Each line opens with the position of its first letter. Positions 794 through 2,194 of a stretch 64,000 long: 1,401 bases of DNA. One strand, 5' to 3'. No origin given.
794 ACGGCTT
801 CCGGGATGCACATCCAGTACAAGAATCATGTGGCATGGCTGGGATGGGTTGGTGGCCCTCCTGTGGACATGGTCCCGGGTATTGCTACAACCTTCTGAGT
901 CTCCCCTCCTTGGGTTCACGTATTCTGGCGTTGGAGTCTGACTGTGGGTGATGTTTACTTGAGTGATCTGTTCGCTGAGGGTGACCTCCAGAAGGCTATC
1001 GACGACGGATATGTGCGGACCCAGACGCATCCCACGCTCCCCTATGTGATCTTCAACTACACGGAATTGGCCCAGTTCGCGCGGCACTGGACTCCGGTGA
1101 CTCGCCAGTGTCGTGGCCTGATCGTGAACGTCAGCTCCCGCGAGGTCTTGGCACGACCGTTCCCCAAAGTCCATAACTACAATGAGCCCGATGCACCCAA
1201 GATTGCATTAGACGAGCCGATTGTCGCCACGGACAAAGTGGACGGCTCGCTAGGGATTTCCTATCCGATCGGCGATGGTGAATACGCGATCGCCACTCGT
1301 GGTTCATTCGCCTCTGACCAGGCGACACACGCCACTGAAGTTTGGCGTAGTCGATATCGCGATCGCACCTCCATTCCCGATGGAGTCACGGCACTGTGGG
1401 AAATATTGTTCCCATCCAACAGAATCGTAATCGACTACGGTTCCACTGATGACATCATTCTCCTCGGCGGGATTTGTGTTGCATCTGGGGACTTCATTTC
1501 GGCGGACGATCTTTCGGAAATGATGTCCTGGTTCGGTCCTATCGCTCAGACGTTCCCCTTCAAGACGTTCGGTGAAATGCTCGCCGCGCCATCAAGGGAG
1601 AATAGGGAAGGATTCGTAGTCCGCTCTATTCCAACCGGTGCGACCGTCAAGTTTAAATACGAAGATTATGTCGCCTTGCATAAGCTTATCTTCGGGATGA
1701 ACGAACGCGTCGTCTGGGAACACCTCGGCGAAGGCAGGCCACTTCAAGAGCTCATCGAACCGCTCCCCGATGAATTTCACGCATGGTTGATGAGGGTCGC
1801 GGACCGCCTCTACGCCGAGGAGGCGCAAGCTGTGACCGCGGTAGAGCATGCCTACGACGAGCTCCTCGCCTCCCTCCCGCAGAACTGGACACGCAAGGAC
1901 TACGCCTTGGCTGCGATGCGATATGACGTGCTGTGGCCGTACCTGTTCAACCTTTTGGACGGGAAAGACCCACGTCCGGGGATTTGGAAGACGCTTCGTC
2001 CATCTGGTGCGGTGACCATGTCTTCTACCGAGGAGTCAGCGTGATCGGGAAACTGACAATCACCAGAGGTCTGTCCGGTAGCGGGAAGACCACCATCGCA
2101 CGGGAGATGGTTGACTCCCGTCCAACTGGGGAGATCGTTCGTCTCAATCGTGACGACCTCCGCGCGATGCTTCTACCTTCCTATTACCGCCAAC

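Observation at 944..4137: Three-gene RNA repair cassette: Rnl1-like ligase, Pnkp, and an Rnl5/DraRnl-type ligase with N-terminal tRNA-binding-like OB domain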

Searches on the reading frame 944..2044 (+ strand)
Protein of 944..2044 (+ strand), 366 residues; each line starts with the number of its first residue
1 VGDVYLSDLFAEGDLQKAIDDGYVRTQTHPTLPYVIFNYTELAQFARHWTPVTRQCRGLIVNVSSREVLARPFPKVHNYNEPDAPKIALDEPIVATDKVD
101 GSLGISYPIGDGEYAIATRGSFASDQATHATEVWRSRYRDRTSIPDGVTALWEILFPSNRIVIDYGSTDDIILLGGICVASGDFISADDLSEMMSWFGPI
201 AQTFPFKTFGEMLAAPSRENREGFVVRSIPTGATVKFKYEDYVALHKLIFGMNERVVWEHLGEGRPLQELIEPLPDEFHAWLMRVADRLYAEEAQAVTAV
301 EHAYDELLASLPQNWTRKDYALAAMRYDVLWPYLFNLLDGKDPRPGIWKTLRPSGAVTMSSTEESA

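Call 3: search_protein_families(library=pfam, proteins=[window:944-2044:+], max_evalue=0.1)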
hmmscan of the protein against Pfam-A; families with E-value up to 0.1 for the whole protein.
window:944-2044:+ (366 aa): 1 family
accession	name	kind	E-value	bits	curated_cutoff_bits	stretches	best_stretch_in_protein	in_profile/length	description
PF09511.15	RNA_lig_T4_1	-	2.8e-10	40.9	28.3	1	55-231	1-210/227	RNA ligase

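Call 4: search_protein_families(library=phrogs, proteins=[window:944-2044:+], max_evalue=0.01)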
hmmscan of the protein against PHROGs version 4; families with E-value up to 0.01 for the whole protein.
window:944-2044:+ (366 aa): 2 families
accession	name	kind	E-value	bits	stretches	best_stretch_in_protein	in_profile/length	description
phrog_562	-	tail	4.2e-66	224.4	1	17-352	18-361/377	RNA ligase and tail fiber protein attachment catalyst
phrog_8238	-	DNA, RNA and nucleotide metabolism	1.5e-06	27.6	1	35-108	437-515/737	RNA ligase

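Call 7: search_solved_structures(query=window:944-2044:+, max_evalue=1, show_alignments=2)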
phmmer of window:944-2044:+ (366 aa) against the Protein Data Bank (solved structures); distinct sequences matched with E-value up to 1: 3.
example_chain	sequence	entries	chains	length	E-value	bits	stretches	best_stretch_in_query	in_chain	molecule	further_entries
2c5u_A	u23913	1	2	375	7.7e-16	61.5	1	33-249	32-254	RNA LIGASE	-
9do4_B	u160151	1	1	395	8.8e-16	61.3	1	33-249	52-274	RNA ligase 1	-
5tt6_A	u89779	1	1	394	5.3e-15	58.7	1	33-249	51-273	T4 RNA ligase 1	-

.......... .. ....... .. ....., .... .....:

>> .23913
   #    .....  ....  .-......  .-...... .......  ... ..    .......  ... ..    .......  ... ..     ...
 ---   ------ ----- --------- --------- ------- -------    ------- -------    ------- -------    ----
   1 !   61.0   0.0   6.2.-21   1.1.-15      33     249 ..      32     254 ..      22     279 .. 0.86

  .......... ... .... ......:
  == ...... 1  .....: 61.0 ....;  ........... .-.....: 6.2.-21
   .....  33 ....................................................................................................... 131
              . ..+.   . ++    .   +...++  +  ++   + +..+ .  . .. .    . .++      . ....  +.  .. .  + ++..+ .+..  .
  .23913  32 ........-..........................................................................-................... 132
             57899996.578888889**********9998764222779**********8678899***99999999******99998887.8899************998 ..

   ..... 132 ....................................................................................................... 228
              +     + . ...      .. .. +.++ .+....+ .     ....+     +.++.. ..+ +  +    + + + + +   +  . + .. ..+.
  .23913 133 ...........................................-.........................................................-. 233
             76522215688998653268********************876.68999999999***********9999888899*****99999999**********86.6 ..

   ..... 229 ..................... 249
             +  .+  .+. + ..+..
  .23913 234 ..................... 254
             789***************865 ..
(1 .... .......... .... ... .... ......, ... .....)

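Call 25: search_dna_similar(query=window:944-2044:+, collection=phages, mode=protein, max_rows=25)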
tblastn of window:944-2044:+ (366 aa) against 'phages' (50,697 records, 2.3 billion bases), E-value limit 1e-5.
Records with a match: 1325; places in all: 1325; records where one place covers at least 80% of the query: 370.
Best place of each record, by identity: <60% 1325.
By first word of the organism name: Escherichia 422; Klebsiella 264; Streptomyces 133; Shigella 64; Enterobacter 52; Vibrio 41; Enterobacteria 40; Campylobacter 31; Bacillus 29; Salmonella 27; and 45 more.
By host as written in the record: Escherichia coli 208; - 116; Klebsiella pneumoniae 88; Streptomyces griseus ATCC 10137 52; Streptomyces lividans JI 1326 31; Escherichia coli B 28; Shigella sp. 19; Escherichia coli str. K-12 substr. MG1655 17; and 325 more.
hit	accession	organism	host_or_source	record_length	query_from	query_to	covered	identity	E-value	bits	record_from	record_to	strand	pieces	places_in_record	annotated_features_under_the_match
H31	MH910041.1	Arthrobacter phage Seahorse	Arthrobacter globiformis NRRL B-2979 SEA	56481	4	354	96%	47.9%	4e-100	330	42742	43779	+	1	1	81: RNA ligase | 80: hypothetical protein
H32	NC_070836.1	Arthrobacter phage Seahorse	Arthrobacter globiformis NRRL B-2979 SEA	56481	4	354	96%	47.9%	4e-100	330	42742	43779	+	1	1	81: RNA ligase | 80: hypothetical protein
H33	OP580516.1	Arthrobacter phage Bauer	Arthrobacter globiformis NRRL B-2979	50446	4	354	96%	45.6%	2e-94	313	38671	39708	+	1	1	70: RNA ligase | 69: hypothetical protein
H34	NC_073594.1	Arthrobacter phage Bauer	Arthrobacter globiformis NRRL B-2979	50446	4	354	96%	45.6%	2e-94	313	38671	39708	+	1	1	70: RNA ligase | 69: hypothetical protein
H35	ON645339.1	Streptomyces phage Sham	Streptomyces griseus ATCC 10137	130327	1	355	97%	43.5%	2e-82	279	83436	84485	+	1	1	141: RNA ligase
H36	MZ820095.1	Streptomyces phage Karp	Streptomyces viridochromogenes DSM40736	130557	4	355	96%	43.4%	2e-80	273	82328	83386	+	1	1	141: RNA ligase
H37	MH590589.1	Streptomyces phage SparkleGoddess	Streptomyces griseus ATCC 10137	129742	1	355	97%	42.8%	7e-80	271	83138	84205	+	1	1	146: RNA ligase | 145: HNH endonuclease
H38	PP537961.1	Streptomyces phage Francob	Streptomyces viridochromogenes DSM40736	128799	4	355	96%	43.1%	1e-80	274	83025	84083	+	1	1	149: RNA ligase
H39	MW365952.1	Streptomyces phage Belfort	Streptomyces viridochromogenes DSM40736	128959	4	355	96%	43.1%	1e-80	273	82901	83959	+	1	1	146: RNA ligase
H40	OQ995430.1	Streptomyces phage Kenrey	Streptomyces griseus ATCC 10137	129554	4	355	96%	43.1%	7e-79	269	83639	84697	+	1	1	153: RNA ligase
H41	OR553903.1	Streptomyces phage Phredrick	Streptomyces griseus ATCC 10137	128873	4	355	96%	43.1%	1e-78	268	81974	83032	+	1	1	150: RNA ligase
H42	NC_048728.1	Streptomyces phage Comrade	Streptomyces griseus ATCC 10137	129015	1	355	97%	42.5%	1e-79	271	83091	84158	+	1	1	144: RNA ligase and tail fiber protein attachment catalyst | 143: HNH endonuclease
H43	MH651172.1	Streptomyces phage Comrade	Streptomyces griseus ATCC 10137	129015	1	355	97%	42.5%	1e-79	271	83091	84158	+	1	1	144: RNA ligase | 143: HNH endonuclease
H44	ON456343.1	Streptomyces phage Stigma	Streptomyces griseus ATCC 10137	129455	1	355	97%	42.5%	1e-79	271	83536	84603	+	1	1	145: RNA ligase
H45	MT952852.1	Streptomyces phage Beuffert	Streptomyces griseus ATCC 10137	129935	4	355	96%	42.8%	5e-81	275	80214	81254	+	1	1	138: RNA ligase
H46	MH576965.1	Streptomyces phage StarPlatinum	Streptomyces griseus ATCC 10137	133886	2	353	96%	42.6%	3e-85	287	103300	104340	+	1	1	211: RNA ligase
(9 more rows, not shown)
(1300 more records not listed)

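Call 26: get_annotated_region(hit=H31, flank=4000)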
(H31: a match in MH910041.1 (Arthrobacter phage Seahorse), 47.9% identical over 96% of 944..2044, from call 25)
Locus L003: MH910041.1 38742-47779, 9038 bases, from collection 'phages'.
description: Arthrobacter phage Seahorse, complete genome.
organism: Arthrobacter phage Seahorse (NCBI taxid 2419611)
taxonomy: Viruses; Duplodnaviria; Heunggongvirae; Uroviricota; Caudoviricetes; Seamegvirus; Seamegvirus seahorse
host: Arthrobacter globiformis NRRL B-2979 SEA; source: soil; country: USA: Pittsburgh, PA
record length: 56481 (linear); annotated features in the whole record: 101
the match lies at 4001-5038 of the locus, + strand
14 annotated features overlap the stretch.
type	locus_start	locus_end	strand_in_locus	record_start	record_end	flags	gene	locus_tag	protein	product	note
CDS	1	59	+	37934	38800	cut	72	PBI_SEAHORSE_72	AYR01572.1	exonuclease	-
CDS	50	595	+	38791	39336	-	73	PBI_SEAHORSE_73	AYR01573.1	hypothetical protein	-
CDS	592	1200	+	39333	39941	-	74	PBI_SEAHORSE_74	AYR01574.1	RNA ligase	-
CDS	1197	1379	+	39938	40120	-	75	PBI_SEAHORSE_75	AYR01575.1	hypothetical protein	-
CDS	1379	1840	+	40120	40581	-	76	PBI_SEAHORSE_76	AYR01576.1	ssDNA-binding protein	-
CDS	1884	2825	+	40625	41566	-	77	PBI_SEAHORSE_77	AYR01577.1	hypothetical protein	-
CDS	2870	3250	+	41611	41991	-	78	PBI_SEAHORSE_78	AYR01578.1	glutaredoxin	NrdH glutaredoxin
CDS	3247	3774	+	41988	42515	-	79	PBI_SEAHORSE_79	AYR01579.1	hypothetical protein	-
CDS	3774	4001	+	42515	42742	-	80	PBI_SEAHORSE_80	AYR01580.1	hypothetical protein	-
CDS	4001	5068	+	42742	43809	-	81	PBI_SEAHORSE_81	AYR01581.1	RNA ligase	-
CDS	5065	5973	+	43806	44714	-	82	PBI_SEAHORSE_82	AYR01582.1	polynucleotide kinase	-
CDS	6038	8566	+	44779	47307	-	83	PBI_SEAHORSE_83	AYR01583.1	DNA helicase/methylase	-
CDS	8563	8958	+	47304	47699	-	84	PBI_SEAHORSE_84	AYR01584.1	helix-turn-helix DNA-binding domain protein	-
CDS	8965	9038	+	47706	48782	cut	85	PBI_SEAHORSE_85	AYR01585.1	DNA polymerase III beta subunit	-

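Call 27: get_annotated_region(hit=H35, flank=5000)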
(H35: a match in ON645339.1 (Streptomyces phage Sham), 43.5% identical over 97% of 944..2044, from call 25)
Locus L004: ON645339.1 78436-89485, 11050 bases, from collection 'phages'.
description: Streptomyces phage Sham, complete genome.
organism: Streptomyces phage Sham (NCBI taxid 2951208)
taxonomy: Viruses; Duplodnaviria; Heunggongvirae; Uroviricota; Caudoviricetes; Stanwilliamsviridae; Loccivirinae; Annadreamyvirus
host: Streptomyces griseus ATCC 10137; source: soil; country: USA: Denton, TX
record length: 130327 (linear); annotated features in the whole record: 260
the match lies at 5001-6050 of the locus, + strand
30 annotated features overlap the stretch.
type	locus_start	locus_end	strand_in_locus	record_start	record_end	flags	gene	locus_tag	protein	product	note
tmRNA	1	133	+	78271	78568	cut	129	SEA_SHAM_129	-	-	Tag peptide: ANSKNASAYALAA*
CDS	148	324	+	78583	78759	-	130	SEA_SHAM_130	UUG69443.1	hypothetical protein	-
CDS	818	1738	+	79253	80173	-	131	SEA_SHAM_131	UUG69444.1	band-7-like membrane protein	membrane protein, Band-7 -like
CDS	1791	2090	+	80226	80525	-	132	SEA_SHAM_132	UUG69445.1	hypothetical protein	-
CDS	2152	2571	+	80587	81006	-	133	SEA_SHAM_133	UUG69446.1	hypothetical protein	-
CDS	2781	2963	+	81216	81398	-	134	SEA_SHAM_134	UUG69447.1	hypothetical protein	-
CDS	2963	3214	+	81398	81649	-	135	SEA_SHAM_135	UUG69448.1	hypothetical protein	-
tRNA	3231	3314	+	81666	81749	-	136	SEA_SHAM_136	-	tRNA-Glu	tRNA-Glu(gag)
CDS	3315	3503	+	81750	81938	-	137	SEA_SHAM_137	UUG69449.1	hypothetical protein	-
CDS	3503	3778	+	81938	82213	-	138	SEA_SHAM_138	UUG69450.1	hypothetical protein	-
CDS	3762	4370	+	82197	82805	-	139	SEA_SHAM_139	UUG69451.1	hypothetical protein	-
tRNA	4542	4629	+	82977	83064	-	140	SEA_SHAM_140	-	tRNA-Ser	tRNA-Ser(gct)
CDS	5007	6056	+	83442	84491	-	141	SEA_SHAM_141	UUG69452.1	RNA ligase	-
CDS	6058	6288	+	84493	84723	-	142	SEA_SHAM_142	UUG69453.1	hypothetical protein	-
CDS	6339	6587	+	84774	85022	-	143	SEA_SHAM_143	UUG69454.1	hypothetical protein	-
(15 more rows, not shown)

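Call 28: get_annotated_region(hit=H46, flank=5000)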
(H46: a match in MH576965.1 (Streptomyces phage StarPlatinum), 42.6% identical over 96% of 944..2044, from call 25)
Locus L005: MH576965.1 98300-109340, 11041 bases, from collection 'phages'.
description: Streptomyces phage StarPlatinum, complete genome.
organism: Streptomyces phage StarPlatinum (NCBI taxid 2283265)
taxonomy: Viruses; Duplodnaviria; Heunggongvirae; Uroviricota; Caudoviricetes; Stanwilliamsviridae; Boydwoodruffvirinae; Karimacvirus; Streptomyces virus StarPlatinum
host: Streptomyces griseus ATCC 10137; source: soil; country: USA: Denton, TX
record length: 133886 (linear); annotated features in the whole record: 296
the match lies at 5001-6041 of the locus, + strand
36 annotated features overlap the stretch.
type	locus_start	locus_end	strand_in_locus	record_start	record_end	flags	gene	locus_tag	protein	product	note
tRNA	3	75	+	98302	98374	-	194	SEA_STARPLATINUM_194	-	tRNA-Arg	tRNA-Arg(acg)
CDS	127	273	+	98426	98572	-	195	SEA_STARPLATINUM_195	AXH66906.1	hypothetical protein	-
CDS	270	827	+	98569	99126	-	196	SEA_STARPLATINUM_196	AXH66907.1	DnaQ-like DNA polymerase III subunit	exonuclease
CDS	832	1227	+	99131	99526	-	197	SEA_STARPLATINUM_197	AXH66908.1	hypothetical protein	-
tmRNA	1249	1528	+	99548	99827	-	198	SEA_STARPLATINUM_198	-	-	tmRNA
CDS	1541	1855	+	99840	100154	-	199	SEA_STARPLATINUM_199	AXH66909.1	hypothetical protein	-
CDS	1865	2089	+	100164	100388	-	200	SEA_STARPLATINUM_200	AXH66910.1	hypothetical protein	-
CDS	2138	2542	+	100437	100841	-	201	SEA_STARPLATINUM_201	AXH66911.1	hypothetical protein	-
CDS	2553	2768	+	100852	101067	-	202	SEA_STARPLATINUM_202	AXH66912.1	hypothetical protein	-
CDS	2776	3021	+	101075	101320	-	203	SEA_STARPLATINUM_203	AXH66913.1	hypothetical protein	-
tRNA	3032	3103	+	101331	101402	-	204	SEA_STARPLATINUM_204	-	tRNA-Ala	tRNA-Ala(ggc)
CDS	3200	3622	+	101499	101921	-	205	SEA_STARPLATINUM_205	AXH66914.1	hypothetical protein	-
CDS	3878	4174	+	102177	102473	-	206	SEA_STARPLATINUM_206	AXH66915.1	hypothetical protein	-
CDS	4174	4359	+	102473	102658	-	207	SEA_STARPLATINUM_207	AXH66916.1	hypothetical protein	-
CDS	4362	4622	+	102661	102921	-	208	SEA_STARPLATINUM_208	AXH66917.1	hypothetical protein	-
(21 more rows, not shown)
